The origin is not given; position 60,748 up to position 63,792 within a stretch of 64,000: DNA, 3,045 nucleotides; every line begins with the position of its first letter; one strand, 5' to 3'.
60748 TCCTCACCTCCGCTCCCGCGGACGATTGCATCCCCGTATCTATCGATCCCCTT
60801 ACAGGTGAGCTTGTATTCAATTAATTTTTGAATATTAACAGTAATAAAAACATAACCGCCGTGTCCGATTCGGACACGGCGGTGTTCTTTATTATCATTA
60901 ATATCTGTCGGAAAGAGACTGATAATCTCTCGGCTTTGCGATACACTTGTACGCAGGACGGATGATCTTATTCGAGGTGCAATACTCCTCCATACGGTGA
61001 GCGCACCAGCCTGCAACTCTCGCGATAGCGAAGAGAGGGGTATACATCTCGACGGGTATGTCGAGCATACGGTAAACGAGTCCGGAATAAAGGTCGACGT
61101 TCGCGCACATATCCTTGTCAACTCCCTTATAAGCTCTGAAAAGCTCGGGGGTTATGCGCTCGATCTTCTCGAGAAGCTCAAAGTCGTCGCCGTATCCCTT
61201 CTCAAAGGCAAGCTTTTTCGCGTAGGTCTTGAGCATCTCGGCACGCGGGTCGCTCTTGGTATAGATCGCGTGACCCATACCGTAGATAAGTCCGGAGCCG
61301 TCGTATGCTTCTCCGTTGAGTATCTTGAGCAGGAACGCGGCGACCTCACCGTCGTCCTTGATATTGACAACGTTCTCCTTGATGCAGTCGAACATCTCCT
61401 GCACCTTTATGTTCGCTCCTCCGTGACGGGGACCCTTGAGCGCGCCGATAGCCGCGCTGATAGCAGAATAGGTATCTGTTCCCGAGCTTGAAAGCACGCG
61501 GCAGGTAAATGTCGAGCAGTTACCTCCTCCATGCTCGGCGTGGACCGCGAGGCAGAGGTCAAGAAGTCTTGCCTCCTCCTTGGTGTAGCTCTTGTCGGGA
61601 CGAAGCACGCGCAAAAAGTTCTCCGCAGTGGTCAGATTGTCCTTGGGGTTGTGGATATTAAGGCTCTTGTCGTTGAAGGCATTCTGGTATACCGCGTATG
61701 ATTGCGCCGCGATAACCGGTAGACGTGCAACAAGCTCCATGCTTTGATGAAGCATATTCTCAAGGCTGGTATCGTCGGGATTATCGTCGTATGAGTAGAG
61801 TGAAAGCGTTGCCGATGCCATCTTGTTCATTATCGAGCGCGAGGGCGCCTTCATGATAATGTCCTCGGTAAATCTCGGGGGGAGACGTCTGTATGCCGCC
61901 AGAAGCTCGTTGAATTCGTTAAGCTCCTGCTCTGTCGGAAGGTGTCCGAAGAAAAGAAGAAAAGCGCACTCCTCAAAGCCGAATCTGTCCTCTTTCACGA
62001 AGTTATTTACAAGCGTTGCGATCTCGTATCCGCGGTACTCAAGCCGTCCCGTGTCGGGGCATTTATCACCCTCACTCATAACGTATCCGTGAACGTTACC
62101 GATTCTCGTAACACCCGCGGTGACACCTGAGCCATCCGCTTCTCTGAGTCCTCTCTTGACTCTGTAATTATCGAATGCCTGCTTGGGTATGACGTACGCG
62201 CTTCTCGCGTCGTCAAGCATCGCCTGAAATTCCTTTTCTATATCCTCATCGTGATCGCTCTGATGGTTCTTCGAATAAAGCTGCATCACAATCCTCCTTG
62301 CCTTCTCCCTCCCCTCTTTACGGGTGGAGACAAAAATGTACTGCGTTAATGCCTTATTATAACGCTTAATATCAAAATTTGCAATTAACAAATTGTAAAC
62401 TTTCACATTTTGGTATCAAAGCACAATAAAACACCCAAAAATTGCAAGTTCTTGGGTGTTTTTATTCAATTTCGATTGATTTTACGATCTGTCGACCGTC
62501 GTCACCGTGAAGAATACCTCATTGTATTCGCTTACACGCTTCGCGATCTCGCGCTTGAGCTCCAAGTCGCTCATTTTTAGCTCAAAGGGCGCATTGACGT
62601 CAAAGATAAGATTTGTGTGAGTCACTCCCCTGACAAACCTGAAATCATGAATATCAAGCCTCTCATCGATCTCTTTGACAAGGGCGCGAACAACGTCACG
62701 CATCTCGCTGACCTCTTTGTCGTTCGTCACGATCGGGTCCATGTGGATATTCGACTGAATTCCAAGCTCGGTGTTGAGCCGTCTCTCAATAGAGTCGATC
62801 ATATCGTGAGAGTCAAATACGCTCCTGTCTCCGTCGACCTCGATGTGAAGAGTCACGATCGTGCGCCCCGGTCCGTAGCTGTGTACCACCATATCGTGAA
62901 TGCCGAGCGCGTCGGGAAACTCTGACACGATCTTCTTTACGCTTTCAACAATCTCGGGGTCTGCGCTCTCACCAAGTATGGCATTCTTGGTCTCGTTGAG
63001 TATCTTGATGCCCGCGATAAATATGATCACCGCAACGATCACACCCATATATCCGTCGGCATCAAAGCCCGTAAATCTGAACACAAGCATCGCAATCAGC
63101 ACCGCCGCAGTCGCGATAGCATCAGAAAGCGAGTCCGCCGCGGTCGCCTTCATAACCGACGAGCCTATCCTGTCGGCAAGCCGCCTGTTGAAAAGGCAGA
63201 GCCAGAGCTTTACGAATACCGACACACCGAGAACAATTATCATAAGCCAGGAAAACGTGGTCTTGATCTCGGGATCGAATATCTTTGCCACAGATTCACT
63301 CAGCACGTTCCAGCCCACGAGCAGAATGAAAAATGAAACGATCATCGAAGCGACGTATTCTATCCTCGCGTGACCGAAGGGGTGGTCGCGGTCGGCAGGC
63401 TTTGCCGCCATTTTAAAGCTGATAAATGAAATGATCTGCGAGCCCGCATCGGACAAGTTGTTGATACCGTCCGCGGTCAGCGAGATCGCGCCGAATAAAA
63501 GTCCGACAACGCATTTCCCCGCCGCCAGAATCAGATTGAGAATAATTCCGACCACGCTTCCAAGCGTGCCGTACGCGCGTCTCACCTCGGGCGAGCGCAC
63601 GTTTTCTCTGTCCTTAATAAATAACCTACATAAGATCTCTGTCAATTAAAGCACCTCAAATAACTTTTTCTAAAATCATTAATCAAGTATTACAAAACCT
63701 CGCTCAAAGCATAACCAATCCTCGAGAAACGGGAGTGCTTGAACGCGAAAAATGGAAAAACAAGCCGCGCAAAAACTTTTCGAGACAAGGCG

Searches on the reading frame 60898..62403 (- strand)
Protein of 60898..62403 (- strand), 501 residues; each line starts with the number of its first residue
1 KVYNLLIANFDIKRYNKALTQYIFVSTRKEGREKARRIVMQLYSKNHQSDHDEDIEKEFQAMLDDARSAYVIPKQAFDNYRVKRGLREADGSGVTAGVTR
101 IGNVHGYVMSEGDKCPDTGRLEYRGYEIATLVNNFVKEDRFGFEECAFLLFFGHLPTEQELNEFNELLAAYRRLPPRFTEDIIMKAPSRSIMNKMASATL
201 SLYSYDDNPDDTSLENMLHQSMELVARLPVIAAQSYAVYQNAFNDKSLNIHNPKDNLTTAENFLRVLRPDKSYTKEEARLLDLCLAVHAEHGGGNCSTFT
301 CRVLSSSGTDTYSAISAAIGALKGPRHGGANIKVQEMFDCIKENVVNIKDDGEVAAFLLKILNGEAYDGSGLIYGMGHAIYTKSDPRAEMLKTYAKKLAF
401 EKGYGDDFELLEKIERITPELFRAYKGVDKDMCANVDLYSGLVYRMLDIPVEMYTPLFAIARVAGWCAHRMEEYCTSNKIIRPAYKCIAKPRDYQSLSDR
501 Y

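Call 68: search_protein_families(library=pfam, proteins=[window:60898-62403:-], max_evalue=0.00001)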
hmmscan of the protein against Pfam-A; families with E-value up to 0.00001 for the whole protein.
window:60898-62403:- (501 aa): 1 family
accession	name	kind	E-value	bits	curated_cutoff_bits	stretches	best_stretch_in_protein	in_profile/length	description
PF00285.26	Citrate_synt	-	8.4e-117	390.6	27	1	92-484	3-357/357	Citrate synthase, C-terminal domain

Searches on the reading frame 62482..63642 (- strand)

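Call 68: search_protein_families(library=pfam, proteins=[window:62482-63642:-], max_evalue=0.00001)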
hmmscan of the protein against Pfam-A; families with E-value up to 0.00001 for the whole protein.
window:62482-63642:- (386 aa): 2 families
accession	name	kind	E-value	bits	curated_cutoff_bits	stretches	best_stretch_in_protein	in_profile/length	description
PF01545.26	Cation_efflux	-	3.8e-43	148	26.6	1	30-218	2-193/198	Cation efflux family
PF16916.11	ZT_dimer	-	4.8e-17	62.2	26.7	1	228-303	2-77/78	Dimerisation domain of Zinc Transporter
